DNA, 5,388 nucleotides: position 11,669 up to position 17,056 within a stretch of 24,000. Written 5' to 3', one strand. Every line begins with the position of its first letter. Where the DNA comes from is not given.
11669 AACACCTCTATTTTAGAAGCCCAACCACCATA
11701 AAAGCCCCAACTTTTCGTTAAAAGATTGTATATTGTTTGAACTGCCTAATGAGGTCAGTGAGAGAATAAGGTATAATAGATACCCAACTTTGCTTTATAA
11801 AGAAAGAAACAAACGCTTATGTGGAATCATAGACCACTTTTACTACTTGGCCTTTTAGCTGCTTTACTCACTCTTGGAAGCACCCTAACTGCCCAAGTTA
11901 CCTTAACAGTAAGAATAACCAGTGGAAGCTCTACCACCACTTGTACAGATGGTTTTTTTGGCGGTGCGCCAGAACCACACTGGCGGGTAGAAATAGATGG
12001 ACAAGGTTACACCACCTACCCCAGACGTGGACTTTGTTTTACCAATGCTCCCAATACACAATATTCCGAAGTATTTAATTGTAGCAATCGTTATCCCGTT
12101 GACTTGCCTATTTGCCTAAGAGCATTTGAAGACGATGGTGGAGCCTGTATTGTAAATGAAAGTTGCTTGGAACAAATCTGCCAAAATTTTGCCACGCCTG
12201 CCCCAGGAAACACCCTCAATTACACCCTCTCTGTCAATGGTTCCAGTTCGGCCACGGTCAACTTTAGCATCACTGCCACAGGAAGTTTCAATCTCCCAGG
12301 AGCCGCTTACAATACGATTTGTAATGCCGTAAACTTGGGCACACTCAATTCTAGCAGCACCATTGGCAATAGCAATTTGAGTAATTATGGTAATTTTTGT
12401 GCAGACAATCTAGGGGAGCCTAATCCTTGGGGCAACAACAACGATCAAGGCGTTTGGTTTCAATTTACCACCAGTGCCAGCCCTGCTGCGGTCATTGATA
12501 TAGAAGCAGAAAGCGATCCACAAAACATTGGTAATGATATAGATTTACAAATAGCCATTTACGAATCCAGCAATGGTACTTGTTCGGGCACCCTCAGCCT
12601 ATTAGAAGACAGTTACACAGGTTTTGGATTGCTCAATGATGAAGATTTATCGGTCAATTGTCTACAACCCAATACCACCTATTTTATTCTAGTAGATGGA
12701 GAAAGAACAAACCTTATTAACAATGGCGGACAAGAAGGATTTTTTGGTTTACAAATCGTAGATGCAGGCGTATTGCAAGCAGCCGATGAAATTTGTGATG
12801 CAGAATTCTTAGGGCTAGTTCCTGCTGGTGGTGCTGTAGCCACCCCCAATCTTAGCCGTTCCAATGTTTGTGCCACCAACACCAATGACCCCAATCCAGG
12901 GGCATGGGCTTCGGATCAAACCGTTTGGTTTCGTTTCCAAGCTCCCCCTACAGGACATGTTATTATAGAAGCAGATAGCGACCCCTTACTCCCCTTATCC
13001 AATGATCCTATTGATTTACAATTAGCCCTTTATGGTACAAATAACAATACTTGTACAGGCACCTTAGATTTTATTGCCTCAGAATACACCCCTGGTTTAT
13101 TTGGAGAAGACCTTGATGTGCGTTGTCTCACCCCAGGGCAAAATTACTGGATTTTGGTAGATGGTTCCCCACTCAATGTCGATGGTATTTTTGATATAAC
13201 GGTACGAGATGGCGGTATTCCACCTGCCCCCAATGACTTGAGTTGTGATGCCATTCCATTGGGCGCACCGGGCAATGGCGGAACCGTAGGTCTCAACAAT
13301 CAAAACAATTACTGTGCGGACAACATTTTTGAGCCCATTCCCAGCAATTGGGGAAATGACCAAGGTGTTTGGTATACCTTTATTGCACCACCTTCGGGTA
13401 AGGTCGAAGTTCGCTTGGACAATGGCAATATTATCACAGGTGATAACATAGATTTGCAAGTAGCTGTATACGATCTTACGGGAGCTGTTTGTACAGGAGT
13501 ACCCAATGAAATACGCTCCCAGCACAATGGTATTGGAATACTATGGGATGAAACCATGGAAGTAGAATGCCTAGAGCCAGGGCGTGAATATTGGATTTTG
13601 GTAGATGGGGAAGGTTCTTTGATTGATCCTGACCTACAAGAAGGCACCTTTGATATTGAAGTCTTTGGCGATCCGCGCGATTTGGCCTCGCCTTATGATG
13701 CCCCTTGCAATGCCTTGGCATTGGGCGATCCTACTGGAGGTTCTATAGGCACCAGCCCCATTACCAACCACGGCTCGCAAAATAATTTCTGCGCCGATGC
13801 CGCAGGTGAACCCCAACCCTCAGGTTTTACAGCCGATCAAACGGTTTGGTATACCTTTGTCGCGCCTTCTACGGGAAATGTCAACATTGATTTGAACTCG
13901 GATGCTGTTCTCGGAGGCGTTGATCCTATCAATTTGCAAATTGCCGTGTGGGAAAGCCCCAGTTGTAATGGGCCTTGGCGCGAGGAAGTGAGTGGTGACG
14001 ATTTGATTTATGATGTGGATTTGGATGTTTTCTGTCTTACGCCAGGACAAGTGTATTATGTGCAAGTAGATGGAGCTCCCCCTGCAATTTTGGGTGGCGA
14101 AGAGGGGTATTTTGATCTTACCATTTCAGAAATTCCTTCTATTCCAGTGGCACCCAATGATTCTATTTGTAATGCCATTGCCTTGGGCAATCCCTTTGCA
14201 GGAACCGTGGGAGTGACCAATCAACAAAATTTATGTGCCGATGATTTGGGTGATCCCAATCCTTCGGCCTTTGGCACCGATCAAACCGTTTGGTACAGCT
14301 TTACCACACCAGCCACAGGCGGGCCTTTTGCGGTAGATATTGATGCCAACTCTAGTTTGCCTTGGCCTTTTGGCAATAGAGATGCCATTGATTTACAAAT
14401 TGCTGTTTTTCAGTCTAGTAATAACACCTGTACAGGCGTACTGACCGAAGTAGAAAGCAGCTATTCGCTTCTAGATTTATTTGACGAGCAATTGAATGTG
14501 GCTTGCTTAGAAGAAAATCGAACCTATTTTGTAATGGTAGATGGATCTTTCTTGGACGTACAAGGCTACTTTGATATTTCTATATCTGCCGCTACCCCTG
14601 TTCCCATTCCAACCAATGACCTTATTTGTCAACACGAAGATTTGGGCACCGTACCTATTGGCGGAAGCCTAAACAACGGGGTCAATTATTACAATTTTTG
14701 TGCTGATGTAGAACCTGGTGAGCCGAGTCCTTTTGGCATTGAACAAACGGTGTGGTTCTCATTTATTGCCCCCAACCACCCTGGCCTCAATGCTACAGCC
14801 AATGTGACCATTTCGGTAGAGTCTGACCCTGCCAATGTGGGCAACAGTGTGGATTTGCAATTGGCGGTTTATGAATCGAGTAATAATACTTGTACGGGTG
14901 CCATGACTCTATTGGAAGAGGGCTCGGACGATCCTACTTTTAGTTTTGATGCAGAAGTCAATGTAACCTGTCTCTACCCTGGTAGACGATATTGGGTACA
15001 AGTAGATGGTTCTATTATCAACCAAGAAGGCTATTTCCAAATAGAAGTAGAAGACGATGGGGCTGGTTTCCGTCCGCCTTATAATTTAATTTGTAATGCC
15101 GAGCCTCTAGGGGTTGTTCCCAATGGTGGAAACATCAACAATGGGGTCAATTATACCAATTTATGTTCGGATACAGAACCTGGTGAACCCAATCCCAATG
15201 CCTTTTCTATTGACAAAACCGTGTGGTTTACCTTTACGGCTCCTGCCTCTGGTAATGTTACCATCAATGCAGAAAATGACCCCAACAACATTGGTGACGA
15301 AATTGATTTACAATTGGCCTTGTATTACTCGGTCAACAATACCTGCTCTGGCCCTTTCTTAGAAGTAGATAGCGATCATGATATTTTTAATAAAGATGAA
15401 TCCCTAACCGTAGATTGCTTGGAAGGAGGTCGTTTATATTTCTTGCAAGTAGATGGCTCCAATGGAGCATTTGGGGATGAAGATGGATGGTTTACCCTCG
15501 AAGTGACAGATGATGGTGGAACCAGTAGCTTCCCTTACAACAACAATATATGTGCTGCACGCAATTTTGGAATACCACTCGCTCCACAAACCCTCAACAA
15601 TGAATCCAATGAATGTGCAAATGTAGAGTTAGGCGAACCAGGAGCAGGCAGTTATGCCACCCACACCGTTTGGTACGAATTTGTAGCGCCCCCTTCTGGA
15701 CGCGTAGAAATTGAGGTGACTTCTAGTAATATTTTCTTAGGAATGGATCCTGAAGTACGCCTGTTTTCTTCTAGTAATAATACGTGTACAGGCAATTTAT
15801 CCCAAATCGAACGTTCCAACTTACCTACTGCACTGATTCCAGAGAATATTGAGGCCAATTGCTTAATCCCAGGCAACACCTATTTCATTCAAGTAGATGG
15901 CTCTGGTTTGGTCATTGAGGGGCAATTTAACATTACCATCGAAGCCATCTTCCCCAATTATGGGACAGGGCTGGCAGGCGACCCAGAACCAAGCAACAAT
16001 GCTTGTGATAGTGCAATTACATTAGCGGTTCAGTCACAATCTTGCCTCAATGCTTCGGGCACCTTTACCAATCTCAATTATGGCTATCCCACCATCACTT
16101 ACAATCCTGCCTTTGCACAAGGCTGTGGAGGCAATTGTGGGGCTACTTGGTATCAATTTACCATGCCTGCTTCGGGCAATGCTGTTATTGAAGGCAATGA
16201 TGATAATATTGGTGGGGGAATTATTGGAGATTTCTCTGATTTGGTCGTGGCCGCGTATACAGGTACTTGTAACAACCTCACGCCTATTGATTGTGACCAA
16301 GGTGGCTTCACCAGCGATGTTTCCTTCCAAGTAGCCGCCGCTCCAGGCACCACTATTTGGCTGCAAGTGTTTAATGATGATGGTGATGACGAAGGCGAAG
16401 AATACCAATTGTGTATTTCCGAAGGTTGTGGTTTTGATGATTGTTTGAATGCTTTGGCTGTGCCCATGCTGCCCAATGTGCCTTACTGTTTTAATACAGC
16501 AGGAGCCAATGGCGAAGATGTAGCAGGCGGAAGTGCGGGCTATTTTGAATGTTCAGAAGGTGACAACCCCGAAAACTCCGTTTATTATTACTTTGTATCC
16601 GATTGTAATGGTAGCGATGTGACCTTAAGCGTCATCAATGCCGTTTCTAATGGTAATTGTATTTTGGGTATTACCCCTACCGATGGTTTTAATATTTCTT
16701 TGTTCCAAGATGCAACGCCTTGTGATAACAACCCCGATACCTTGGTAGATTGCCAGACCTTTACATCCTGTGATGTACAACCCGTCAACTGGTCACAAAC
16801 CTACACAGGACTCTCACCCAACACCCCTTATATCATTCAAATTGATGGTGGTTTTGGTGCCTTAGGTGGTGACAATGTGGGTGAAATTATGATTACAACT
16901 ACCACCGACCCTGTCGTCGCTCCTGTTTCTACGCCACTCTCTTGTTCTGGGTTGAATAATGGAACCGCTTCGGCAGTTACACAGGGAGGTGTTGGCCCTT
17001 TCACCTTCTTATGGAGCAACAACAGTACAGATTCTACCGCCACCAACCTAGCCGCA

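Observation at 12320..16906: Array of ten ~153-aa four-cysteine modules of unassigned family in the giant T9SS cargo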

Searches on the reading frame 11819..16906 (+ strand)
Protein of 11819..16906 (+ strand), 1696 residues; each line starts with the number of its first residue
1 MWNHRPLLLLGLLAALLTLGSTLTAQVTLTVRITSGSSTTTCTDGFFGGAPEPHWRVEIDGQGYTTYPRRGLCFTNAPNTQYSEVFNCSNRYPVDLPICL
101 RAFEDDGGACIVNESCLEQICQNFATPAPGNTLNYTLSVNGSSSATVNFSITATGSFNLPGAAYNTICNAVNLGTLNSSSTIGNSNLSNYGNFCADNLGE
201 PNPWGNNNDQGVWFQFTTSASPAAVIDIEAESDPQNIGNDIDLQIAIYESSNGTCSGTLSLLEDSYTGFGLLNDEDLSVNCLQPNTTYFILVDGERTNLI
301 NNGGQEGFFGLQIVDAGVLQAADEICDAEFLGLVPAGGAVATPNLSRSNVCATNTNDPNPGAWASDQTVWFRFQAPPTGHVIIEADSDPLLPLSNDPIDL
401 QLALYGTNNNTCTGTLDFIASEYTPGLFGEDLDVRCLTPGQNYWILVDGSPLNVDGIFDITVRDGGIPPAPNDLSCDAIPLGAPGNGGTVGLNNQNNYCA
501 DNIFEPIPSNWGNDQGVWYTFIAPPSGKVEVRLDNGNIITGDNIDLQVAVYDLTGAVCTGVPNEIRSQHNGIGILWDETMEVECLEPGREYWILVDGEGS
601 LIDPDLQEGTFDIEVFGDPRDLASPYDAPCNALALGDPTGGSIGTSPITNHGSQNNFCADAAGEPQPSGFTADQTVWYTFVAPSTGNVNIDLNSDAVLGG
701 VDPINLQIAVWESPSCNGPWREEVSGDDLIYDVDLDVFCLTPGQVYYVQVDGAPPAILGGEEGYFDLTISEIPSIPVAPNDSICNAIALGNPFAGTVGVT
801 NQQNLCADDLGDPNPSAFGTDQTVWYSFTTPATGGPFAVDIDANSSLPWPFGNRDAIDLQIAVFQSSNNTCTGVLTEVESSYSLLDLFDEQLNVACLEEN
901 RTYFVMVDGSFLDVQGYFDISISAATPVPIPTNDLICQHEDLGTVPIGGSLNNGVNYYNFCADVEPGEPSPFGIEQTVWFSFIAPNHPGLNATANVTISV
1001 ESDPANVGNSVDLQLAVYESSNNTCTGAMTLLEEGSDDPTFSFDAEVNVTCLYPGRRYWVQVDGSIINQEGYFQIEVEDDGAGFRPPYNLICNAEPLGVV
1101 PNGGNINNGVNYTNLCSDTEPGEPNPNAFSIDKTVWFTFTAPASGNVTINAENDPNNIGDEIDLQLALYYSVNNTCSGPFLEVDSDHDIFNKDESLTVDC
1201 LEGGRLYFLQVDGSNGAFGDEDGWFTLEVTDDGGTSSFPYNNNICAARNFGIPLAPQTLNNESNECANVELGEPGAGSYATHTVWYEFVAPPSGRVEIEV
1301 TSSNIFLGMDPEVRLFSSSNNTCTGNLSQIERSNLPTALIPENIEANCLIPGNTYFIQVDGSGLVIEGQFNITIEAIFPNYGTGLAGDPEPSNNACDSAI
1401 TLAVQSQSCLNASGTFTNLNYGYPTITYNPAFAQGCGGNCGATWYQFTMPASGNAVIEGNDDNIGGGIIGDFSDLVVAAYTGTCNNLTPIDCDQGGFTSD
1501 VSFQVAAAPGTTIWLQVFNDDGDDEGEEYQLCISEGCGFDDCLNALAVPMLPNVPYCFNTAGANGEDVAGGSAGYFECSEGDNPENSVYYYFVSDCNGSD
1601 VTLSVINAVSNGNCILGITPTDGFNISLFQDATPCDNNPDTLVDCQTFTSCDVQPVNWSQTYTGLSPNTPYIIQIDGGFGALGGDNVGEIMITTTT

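Call 4: search_protein_families(library=pfam, proteins=[window:11819-16906:+], max_evalue=1)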
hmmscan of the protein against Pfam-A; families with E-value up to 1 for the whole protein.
window:11819-16906:+ (1696 aa): 2 families
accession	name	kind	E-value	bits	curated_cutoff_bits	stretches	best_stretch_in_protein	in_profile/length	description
PF23759.1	GBD_T9SS_assoc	-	9.1e-15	55.4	27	2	1393-1461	2-64/116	Galactose binding domain-like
PF04151.21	PPC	-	8e-10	39.9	25.9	2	1135-1211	3-68/70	Bacterial pre-peptidase C-terminal domain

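Call 5: search_protein_families(library=ncbifam, proteins=[window:11819-16906:+], max_evalue=1)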
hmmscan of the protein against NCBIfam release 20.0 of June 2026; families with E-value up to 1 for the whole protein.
window:11819-16906:+ (1696 aa): 1 family
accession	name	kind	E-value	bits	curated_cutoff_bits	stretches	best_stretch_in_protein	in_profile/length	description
NF041895.1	choice_anch_V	domain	0.19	11.8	42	0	126-161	48-78/150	choice-of-anchor V domain-containing protein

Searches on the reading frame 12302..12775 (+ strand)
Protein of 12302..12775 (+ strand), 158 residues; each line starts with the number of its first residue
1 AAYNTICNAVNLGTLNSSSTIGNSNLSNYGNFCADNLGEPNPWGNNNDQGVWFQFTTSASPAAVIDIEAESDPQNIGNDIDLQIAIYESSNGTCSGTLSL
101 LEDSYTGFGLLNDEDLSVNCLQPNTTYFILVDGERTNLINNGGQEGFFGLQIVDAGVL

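Call 8: search_protein_families(library=pfam, proteins=[window:12302-12775:+], max_evalue=10)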
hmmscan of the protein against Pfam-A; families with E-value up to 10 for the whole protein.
window:12302-12775:+ (158 aa): 0 families

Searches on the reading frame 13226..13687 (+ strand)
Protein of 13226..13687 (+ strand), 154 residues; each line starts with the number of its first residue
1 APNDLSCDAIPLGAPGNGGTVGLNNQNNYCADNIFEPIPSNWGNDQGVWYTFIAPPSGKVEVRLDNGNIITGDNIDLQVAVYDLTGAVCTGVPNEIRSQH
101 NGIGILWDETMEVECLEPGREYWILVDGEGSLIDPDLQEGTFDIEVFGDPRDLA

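Call 8: search_protein_families(library=pfam, proteins=[window:13226-13687:+], max_evalue=10)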
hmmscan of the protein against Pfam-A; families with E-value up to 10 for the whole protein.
window:13226-13687:+ (154 aa): 1 family
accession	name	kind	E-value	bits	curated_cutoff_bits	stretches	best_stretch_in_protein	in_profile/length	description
PF04151.21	PPC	-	0.047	15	25.9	1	49-83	4-34/70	Bacterial pre-peptidase C-terminal domain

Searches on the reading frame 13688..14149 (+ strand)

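Call 8: search_protein_families(library=pfam, proteins=[window:13688-14149:+], max_evalue=10)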
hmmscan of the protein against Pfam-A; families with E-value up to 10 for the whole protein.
window:13688-14149:+ (154 aa): 2 families
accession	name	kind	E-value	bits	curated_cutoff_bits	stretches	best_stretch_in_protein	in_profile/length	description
PF04151.21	PPC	-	0.011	17.1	25.9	1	52-129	2-70/70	Bacterial pre-peptidase C-terminal domain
PF23759.1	GBD_T9SS_assoc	-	0.056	14.2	27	1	52-69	45-62/116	Galactose binding domain-like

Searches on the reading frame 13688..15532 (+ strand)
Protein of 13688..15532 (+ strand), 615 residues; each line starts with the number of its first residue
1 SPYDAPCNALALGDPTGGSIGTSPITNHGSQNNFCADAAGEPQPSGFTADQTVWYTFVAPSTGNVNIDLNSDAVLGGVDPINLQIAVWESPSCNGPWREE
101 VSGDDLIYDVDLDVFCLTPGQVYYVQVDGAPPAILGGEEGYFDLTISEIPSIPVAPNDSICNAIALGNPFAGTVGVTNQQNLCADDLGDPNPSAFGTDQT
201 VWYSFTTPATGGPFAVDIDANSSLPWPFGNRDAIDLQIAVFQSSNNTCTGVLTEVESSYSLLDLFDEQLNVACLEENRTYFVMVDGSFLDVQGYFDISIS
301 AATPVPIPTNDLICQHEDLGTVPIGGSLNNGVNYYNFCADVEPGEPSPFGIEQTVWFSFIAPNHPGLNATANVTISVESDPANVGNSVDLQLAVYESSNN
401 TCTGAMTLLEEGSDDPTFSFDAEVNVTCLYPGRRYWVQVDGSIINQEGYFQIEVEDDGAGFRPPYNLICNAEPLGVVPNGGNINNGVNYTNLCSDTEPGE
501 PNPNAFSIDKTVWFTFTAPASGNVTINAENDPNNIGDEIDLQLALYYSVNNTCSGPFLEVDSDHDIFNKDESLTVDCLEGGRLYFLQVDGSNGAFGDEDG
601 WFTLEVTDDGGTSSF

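Call 40: find_related_loci(query=window:13688-15532:+, collection=genome_contigs, flank=3000)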
Query window:13688-15532:+ (615 aa) in genome_contigs; peptide patterns used: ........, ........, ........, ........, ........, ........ (x = any residue, [..] = any of these).
55 stretches matched a pattern; 10 encode a relative of the query (tblastn E <= 1e-3); 10 distinct loci.
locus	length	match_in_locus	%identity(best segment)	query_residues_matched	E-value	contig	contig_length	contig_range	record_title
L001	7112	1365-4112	96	1-615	0e+0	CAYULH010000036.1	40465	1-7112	MAG TPA_asm: uncultured Aureispira sp. isolate binchicken_co405_134 genome assembly, contig: NODE_1320_length_40465_cov_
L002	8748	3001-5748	93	1-615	0e+0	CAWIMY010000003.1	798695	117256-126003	MAG: uncultured Saprospiraceae bacterium isolate MFD03250.bin.1.19 genome assembly, contig: contig_1776, whole genome sh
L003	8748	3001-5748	93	1-615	0e+0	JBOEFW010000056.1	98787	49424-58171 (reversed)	MAG: Aureispira sp. isolate PBSAbac1 PBSA13_contig_877, whole genome shotgun sequence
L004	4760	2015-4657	89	1-615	0e+0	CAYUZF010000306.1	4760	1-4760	MAG TPA_asm: uncultured Aureispira sp. isolate SRP063590_co1_199 genome assembly, contig: NODE_18564_length_4760_cov_2.8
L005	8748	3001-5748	83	1-615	0e+0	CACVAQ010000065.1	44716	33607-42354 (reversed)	MAG: uncultured Aureispira sp. isolate HLG_WM_MAG_10 genome assembly, contig: NODE_135_length_44716_cov_54.605800, whole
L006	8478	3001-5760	81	1-615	0e+0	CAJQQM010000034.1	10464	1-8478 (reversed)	MAG: uncultured Aureispira sp. isolate 3_20180511_Bin_METABAT_31_1 genome assembly, contig: c_000011372522, whole genome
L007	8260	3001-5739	74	1-614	0e+0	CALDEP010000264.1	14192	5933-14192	MAG: uncultured Aureispira sp. isolate B3_Bin_Bin_96_1 genome assembly, contig: c_000000326566, whole genome shotgun seq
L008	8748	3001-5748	86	1-615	0e+0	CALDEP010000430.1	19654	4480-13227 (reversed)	MAG: uncultured Aureispira sp. isolate B3_Bin_Bin_96_1 genome assembly, contig: c_000001344051, whole genome shotgun seq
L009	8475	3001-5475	49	1-614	8e-163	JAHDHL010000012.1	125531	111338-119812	MAG: Saprospiraceae bacterium isolate MAG-69 RZ_393, whole genome shotgun sequence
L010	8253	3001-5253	38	1-610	1e-88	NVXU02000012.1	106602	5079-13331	MAG: Fluviicola sp. isolate NORP3 CoAssembly_446317, whole genome shotgun sequence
